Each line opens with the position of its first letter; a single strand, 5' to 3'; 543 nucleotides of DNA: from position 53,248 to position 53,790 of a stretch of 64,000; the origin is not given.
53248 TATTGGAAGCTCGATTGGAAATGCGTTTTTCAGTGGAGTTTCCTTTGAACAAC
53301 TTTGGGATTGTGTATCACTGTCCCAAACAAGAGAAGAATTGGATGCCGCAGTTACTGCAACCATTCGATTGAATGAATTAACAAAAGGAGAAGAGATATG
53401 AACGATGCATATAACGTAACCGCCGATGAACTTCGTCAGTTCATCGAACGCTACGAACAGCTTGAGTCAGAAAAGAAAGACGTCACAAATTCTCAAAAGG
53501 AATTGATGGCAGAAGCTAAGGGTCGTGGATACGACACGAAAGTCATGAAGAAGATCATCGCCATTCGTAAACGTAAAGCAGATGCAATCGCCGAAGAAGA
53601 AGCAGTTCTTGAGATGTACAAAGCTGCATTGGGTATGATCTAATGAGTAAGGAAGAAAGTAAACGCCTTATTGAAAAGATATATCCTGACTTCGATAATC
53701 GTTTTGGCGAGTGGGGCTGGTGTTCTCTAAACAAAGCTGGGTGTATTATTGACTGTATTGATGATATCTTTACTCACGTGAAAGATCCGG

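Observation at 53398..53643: Phage-encoded GapR (DUF2312) nucleoid-associated protein homolog, a host clue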

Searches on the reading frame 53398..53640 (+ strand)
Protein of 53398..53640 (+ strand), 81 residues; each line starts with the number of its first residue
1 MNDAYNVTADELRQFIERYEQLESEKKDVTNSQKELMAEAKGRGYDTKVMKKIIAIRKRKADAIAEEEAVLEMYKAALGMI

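Call 3: search_protein_families(library=pfam, proteins=[window:53398-53640:+], max_evalue=0.01)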
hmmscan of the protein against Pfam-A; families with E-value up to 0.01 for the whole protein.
window:53398-53640:+ (81 aa): 1 family
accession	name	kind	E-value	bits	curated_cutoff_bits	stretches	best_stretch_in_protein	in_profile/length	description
PF10073.14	GapR_DNA-bd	-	1.3e-30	105.3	22.6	1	8-79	1-72/72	GapR-like, DNA-binding domain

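Call 4: search_solved_structures(query=window:53398-53640:+, max_evalue=1, show_alignments=3)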
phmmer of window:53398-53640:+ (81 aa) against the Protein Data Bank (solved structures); distinct sequences matched with E-value up to 1: 8.
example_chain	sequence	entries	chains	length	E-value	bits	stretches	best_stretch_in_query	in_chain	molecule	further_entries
6cfy_A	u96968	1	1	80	6.3e-21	76.8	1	7-79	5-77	UPF0335 protein ASE63_04290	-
6cfx_A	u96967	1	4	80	7e-21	76.7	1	7-79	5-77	UPF0335 protein ASE63_04290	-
6jyk_A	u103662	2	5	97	2.7e-16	62.2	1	3-80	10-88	UPF0335 protein CCNA_03428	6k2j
6ozx_A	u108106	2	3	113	4.4e-16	61.5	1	3-80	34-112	UPF0335 protein CC_3319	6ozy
6cg8_A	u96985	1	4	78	6e-16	61.1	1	9-81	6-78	UPF0335 protein B7Z12_12435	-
6ozz_A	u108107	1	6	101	7.7e-16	60.8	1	7-80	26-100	UPF0335 protein CC_3319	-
6k5x_A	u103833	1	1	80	3.8e-12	49.1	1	3-60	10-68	UPF0335 protein CCNA_03428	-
4b6h_C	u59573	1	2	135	0.68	13.6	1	3-46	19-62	PROLINE-RICH NUCLEAR RECEPTOR COACTIVATOR 2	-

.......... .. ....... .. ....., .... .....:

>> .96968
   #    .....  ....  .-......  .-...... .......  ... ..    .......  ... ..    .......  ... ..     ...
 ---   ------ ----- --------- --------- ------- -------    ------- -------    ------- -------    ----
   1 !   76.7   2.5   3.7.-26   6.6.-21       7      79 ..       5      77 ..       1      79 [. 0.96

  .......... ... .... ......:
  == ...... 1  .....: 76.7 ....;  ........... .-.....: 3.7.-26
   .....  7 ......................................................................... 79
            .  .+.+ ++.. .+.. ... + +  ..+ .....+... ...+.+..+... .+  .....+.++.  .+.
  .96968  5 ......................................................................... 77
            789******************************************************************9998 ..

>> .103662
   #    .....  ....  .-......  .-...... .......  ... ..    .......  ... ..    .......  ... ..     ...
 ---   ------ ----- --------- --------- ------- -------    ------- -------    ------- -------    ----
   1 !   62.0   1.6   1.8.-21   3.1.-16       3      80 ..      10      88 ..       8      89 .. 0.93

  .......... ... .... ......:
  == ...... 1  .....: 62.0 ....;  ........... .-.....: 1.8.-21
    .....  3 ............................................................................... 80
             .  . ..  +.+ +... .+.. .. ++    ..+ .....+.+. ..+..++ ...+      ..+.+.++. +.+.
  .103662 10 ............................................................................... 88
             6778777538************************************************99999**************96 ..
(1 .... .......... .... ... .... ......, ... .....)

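Call 6: search_dna_similar(query=window:53398-53640:+, collection=phages, mode=protein, max_rows=60, rows=spread)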
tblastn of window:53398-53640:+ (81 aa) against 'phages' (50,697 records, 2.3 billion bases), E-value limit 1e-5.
Records with a match: 140; places in all: 140; records where one place covers at least 80% of the query: 118.
Best place of each record, by identity: 60-80% 43; <60% 97.
By first word of the organism name: Rhodobacter 34; Rhizobium 33; Ruegeria 11; Agrobacterium 11; Caulobacter 11; Brevundimonas 7; Sinorhizobium 4; Microcystis 4; Paracoccus 3; Caudoviricetes 3; and 12 more.
By host as written in the record: Rhodobacter capsulatus YW1 34; Ruegeria pomeroyi DSS-3 10; - 9; Caulobacter vibrioides CB15 7; Brevundimonas pondensis LVF1 6; Agrobacterium tumefaciens C58 5; Rhizobium leguminosarum 4; Rhizobium etli CFN42 3; and 46 more.
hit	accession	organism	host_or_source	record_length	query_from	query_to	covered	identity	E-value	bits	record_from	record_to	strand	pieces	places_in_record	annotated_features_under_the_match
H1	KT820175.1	Ruegeria phage 45A6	Ruegeria mobilis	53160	2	80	98%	75.0%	7e-23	96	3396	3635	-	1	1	cell division protein FtsK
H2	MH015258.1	Ruegeria phage vB_RpoS-V16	Ruegeria pomeroyi DSS-3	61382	3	80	96%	70.5%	2e-22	94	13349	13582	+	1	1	hypothetical protein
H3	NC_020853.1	Loktanella phage pCB2051-A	Loktanella sp. CB2051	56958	6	80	93%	72.0%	1e-20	89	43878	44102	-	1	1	hypothetical protein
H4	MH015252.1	Ruegeria phage vB_RpoS-V18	Ruegeria pomeroyi DSS-3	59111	2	80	98%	68.4%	5e-21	90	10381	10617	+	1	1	hypothetical protein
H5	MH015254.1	Ruegeria phage vB_RpoS-V11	Ruegeria pomeroyi DSS-3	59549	2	80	98%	68.4%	5e-21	90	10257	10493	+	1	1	hypothetical protein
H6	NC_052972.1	Ruegeria phage vB_RpoS-V7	Ruegeria pomeroyi DSS-3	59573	2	80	98%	68.4%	5e-21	90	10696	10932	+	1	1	hypothetical protein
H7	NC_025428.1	Ruegeria phage DSS3-P1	Ruegeria pomeroyi DSS-3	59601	2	80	98%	68.4%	5e-21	90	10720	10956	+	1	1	hypothetical protein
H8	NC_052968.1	Synechococcus virus S-ESS1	Synechococcus sp.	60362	4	81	96%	67.9%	3e-20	88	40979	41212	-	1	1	hypothetical protein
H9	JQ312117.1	Agrobacterium phage 7-7-1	Agrobacterium sp. H13-3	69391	6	80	93%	60.0%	8e-14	70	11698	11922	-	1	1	hypothetical protein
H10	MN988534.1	Rhizobium phage RHph_N34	Rhizobium etli CFN42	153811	1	81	100%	53.1%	7e-8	53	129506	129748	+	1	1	hypothetical protein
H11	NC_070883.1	Rhizobium phage RHph_Y68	Rhizobium sp. TUX16P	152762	1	81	100%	53.1%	1e-7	52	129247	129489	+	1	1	hypothetical protein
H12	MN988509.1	Rhizobium phage RHph_I46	Rhizobium phaseoli IE1004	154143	1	81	100%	51.9%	4e-15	74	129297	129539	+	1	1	hypothetical protein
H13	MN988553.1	Rhizobium phage RHph_I34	Rhizobium etli CFN42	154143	1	81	100%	51.9%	4e-15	74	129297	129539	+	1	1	hypothetical protein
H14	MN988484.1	Rhizobium phage RHph_Y60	Rhizobium etli TAL182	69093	2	81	99%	52.5%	2e-8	55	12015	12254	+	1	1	DUF2312 domain-containing protein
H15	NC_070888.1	Rhizobium phage RL38J1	Rhizobium leguminosarum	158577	6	81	94%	55.3%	4e-8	54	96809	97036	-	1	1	UPF0335 protein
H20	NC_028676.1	Sinorhizobium phage phiM9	Sinorhizobium meliloti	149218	1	81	100%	49.4%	6e-8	53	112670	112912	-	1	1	DUF2312 domain-containing protein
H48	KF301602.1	Caulobacter phage Cr30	Caulobacter crescentus CB15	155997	3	81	98%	43.8%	1e-9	57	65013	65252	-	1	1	hypothetical protein (x2)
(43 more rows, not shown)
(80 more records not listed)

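Call 10: find_encoding_contigs(protein=window:53398-53640:+, flank=10000, max_places=6)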
Protein window:53398-53640:+ (81 aa): 15 contigs read that carry it; 1 place shown.
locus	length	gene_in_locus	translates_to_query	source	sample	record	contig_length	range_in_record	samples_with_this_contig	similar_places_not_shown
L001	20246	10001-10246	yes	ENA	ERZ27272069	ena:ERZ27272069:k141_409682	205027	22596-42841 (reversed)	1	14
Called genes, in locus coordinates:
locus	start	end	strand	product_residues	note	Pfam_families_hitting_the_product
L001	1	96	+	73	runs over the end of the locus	-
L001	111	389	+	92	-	-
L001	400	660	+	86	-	PF10902:WYL_2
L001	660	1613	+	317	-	PF00534:Glycos_transf_1, PF13692:Glyco_trans_1_4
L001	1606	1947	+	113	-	-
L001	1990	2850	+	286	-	PF02739:5_3_exonuc_N, PF09293:RNaseH_C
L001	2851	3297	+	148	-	PF20025:DUF6433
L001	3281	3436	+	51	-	-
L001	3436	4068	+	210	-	-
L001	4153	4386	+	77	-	-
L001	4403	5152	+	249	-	PF00270:DEAD (faint), PF02562:PhoH, PF13604:AAA_30 (faint), PF13245:AAA_19 (faint)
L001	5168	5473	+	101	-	PF05488:PAAR_motif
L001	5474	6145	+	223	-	PF12705:PDDEXK_1 (weak)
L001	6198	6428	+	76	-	-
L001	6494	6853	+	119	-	-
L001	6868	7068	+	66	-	-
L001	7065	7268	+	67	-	-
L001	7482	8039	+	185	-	-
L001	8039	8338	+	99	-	-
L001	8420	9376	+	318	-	PF06067:DUF932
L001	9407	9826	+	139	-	PF24749:DUF7695 (weak)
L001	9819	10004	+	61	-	-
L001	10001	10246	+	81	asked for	PF10073:GapR_DNA-bd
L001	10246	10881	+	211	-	PF13578:Methyltransf_24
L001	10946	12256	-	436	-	PF07068:Gp23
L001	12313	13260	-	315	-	PF25623:T4_CASP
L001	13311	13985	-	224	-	PF03420:Peptidase_S77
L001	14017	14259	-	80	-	-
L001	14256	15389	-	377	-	-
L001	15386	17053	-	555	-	PF07230:Portal_T4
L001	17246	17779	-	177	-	PF23849:Phage_TTP_2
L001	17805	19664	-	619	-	PF22671:Gp18_domIII_N (weak), PF04984:Phage_sheath_1, PF17482:Phage_sheath_1C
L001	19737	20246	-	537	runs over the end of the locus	PF03237:Terminase_6N, PF17289:Terminase_6C (weak)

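Call 11: find_homologous_proteins(query=window:53398-53640:+)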
Query window:53398-53640:+ (81 aa): 8000 proteins with E <= 0.001 among 8000 candidates; the best 120 are listed.
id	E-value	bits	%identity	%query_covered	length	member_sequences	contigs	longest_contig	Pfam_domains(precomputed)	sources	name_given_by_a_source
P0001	2.2e-42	159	100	100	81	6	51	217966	PF10073.15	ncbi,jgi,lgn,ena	jgi:uncharacterized protein (UPF0335 family)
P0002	2.9e-42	158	99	100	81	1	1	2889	PF10073.15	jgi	jgi:uncharacterized protein (UPF0335 family)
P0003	4.9e-42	158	99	100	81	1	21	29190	PF10073.15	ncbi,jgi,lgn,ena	jgi:uncharacterized protein (UPF0335 family)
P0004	8.5e-42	157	99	99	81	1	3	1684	PF10073.15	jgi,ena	jgi:uncharacterized protein (UPF0335 family)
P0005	1.5e-41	156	99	99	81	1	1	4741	PF10073.15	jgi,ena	jgi:uncharacterized protein (UPF0335 family)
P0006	1.6e-41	156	98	100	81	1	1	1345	PF10073.15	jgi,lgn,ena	jgi:uncharacterized protein (UPF0335 family)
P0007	1.6e-41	156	99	99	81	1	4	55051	PF10073.15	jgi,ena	jgi:uncharacterized protein (UPF0335 family)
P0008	1.8e-41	156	98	100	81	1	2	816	PF10073.15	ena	-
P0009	2.3e-41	156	96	100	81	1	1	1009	PF10073.15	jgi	jgi:uncharacterized protein (UPF0335 family)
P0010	3.0e-41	155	99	99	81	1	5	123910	PF10073.15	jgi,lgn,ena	jgi:uncharacterized protein (UPF0335 family)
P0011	3.7e-41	155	98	99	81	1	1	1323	PF10073.15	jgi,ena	jgi:uncharacterized protein (UPF0335 family)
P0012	4.8e-41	155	98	100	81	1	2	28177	PF10073.15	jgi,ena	jgi:uncharacterized protein (UPF0335 family)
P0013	4.9e-41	155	96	99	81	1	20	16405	PF10073.15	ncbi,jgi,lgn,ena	jgi:uncharacterized protein (UPF0335 family)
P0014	5.1e-41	155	98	99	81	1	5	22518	PF10073.15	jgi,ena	jgi:uncharacterized protein (UPF0335 family)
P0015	5.5e-41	154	98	99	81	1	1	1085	PF10073.15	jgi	jgi:uncharacterized protein (UPF0335 family)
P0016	6.7e-41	154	98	99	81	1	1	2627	PF10073.15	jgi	jgi:uncharacterized protein (UPF0335 family)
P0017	1.2e-40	153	98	99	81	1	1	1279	PF10073.15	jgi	jgi:uncharacterized protein (UPF0335 family)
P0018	1.7e-40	153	95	99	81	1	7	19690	PF10073.15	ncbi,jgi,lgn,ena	jgi:uncharacterized protein (UPF0335 family)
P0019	4.3e-40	152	96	99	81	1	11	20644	PF10073.15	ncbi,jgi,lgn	jgi:uncharacterized protein (UPF0335 family)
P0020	5.8e-40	151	95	99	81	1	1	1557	PF10073.15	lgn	-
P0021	2.8e-39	149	93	99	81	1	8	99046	PF10073.15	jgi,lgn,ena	-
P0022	4.8e-39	148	91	99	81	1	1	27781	PF10073.15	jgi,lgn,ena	jgi:uncharacterized protein (UPF0335 family)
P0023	5.1e-39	148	91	99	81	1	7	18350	PF10073.15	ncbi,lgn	-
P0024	7.7e-39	148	91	99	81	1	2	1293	PF10073.15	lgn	-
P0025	8.8e-39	147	91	99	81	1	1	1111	PF10073.15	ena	-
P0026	1.1e-38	147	90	99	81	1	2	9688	PF10073.15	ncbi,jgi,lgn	jgi:uncharacterized protein (UPF0335 family)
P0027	1.5e-38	147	91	99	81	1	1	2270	PF10073.15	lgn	-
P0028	5.8e-38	145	89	99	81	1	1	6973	PF10073.15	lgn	-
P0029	7.6e-38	145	89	99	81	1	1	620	PF10073.15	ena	-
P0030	7.8e-38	144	89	99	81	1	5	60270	PF10073.15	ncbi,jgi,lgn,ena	jgi:uncharacterized protein (UPF0335 family)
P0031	9.4e-38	144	90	100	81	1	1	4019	PF10073.15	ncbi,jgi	-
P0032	9.9e-38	144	89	99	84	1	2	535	PF10073.15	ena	-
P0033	9.9e-38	144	90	100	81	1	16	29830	PF10073.15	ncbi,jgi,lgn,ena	jgi:uncharacterized protein (UPF0335 family)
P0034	1.4e-37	144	91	98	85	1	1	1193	PF10073.15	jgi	jgi:uncharacterized protein (UPF0335 family)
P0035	1.4e-37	144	91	99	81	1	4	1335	PF10073.15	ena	-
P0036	1.4e-37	144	89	99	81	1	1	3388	PF10073.15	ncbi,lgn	-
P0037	1.4e-37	144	91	98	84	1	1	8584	PF10073.15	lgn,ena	-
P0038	1.5e-37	144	88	100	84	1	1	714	PF10073.15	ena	-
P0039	1.7e-37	143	90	98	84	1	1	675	PF10073.15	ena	-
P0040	1.8e-37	143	88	99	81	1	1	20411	PF10073.15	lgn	-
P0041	1.9e-37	143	88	99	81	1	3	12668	PF10073.15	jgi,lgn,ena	jgi:uncharacterized protein (UPF0335 family)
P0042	2.1e-37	143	89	99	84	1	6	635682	PF10073.15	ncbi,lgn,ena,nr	ncbi:MAG: DUF2312 domain-containing protein [Pseudorhodobacter sp.]|nr:MAG: DUF2312 domain-containin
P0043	2.2e-37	143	91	99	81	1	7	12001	PF10073.15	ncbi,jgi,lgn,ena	jgi:uncharacterized protein (UPF0335 family)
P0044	2.3e-37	143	91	98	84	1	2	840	PF10073.15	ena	-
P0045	2.3e-37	143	91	98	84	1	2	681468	PF10073.15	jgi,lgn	jgi:uncharacterized protein (UPF0335 family)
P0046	2.4e-37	143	89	99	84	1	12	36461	PF10073.15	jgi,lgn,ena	-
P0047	2.5e-37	143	88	99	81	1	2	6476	PF10073.15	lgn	-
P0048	2.5e-37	143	91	98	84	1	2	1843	PF10073.15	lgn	-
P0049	2.6e-37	143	91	99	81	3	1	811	PF10073.15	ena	-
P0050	2.6e-37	143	89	99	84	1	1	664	PF10073.15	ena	-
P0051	2.7e-37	143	89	99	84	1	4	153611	PF10073.15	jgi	jgi:uncharacterized protein (UPF0335 family)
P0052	3.0e-37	143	91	98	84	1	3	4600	PF10073.15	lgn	-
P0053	3.2e-37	143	86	99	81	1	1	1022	PF10073.15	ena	-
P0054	3.4e-37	142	88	99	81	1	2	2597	PF10073.15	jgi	-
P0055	3.6e-37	142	90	98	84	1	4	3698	PF10073.15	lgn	-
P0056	3.7e-37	142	90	98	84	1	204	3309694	PF10073.15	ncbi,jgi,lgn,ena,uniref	ncbi:MAG: hypothetical protein RI979_169 [Pseudomonadota bacterium]|jgi:uncharacterized protein (UPF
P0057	3.7e-37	142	86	99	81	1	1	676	PF10073.15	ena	-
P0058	3.8e-37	142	90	98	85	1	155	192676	PF10073.15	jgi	jgi:uncharacterized protein (UPF0335 family)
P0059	3.9e-37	142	86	99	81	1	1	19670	PF10073.15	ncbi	-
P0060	4.0e-37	142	85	99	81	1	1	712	PF10073.15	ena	-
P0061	4.1e-37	142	88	99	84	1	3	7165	PF10073.15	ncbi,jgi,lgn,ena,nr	ncbi:MAG: DUF2312 domain-containing protein [Rhodobacteraceae bacterium]|jgi:uncharacterized protein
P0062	4.3e-37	142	90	98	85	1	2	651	PF10073.15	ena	-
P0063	4.5e-37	142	88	99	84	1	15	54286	PF10073.15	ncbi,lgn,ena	-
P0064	4.8e-37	142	89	98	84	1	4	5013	PF10073.15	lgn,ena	-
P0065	4.9e-37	142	90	98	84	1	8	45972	PF10073.15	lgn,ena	-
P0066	4.9e-37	142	89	99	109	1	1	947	PF10073.15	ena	-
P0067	4.9e-37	142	90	98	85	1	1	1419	PF10073.15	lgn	-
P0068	5.3e-37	142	89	98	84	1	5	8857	PF10073.15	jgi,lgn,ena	-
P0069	5.3e-37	142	89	98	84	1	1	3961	PF10073.15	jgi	jgi:uncharacterized protein (UPF0335 family)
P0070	5.3e-37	142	90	98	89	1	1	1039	PF10073.15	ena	-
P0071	5.4e-37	142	90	99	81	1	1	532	PF10073.15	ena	-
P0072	5.4e-37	142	85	99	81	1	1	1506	PF10073.15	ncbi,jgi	jgi:uncharacterized protein (UPF0335 family)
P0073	5.5e-37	142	90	98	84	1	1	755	PF10073.15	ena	-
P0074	5.5e-37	142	89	98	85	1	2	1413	PF10073.15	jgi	jgi:uncharacterized protein (UPF0335 family)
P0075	5.9e-37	142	89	98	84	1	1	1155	PF10073.15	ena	-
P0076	6.1e-37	142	89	98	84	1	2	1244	PF10073.15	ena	-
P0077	6.2e-37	142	90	98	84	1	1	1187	PF10073.15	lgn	-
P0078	6.4e-37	142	88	99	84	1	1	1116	PF10073.15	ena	-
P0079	6.5e-37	142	88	99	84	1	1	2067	PF10073.15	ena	-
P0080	6.5e-37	142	89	98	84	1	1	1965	PF10073.15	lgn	-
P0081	6.6e-37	142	90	98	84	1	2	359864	PF10073.15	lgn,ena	-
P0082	6.6e-37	142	90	98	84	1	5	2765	PF10073.15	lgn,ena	-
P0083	6.8e-37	141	89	98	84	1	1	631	PF10073.15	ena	-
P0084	7.3e-37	141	90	98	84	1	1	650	PF10073.15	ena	-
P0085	7.9e-37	141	85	99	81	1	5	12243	PF10073.15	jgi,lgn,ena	jgi:uncharacterized protein (UPF0335 family)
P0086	8.2e-37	141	89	98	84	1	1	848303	PF10073.15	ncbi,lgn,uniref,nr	ncbi:DUF2312 domain-containing protein [Tabrizicola oligotrophica]|uniref:DUF2312 domain-containing 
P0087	8.4e-37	141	89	98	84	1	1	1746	PF10073.15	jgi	-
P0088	8.7e-37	141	89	98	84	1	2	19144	PF10073.15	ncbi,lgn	-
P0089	8.8e-37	141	89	98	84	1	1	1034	PF10073.15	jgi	jgi:uncharacterized protein (UPF0335 family)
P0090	8.8e-37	141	89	98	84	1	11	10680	PF10073.15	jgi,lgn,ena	jgi:uncharacterized protein (UPF0335 family)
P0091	9.1e-37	141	89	98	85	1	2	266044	PF10073.15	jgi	jgi:uncharacterized protein (UPF0335 family)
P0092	9.5e-37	141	90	98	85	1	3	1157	PF10073.15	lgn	-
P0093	9.6e-37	141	89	98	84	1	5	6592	PF10073.15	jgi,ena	-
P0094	1.0e-36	141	90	98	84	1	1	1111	PF10073.15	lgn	-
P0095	1.0e-36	141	87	98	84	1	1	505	PF10073.15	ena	-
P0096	1.0e-36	141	89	98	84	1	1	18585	PF10073.15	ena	-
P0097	1.1e-36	141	89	98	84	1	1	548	PF10073.15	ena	-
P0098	1.1e-36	141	87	98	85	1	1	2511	PF10073.15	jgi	jgi:uncharacterized protein (UPF0335 family)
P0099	1.1e-36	141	85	99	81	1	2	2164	PF10073.15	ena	-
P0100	1.1e-36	141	89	98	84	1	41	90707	PF10073.15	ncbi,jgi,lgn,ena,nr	ncbi:MAG: DUF2312 domain-containing protein [Alphaproteobacteria bacterium]|jgi:uncharacterized prot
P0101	1.1e-36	141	89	98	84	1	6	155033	PF10073.15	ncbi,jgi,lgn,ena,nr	ncbi:MAG: DUF2312 domain-containing protein [Fuscovulum sp.]|jgi:uncharacterized protein (UPF0335 fa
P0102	1.2e-36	141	89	98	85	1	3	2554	PF10073.15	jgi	jgi:uncharacterized protein (UPF0335 family)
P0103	1.2e-36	141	89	98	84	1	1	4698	PF10073.15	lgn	-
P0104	1.2e-36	141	87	98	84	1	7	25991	PF10073.15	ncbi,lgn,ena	-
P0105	1.2e-36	141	87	98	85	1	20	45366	PF10073.15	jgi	jgi:uncharacterized protein (UPF0335 family)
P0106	1.3e-36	141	90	98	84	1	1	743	PF10073.15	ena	-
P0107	1.3e-36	141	89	98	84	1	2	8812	PF10073.15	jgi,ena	-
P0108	1.3e-36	141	89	98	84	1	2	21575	PF10073.15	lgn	-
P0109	1.3e-36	141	88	99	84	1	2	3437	PF10073.15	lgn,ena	-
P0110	1.3e-36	141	89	98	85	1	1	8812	PF10073.15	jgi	jgi:uncharacterized protein (UPF0335 family)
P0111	1.4e-36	141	84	100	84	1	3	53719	PF10073.15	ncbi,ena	-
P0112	1.4e-36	141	89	98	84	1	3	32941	PF10073.15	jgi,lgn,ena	-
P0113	1.4e-36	140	89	98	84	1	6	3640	PF10073.15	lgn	-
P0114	1.5e-36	140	89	98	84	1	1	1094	PF10073.15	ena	-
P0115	1.5e-36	140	89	98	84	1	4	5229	PF10073.15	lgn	-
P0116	1.5e-36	140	91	99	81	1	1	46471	PF10073.15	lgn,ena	-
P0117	1.5e-36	140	88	99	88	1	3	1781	PF10073.15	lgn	-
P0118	1.6e-36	140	86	99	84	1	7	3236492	PF10073.15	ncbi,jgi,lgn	-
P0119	1.6e-36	140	89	98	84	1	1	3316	PF10073.15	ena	-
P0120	1.6e-36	140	89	98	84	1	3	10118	PF10073.15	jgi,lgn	jgi:uncharacterized protein (UPF0335 family)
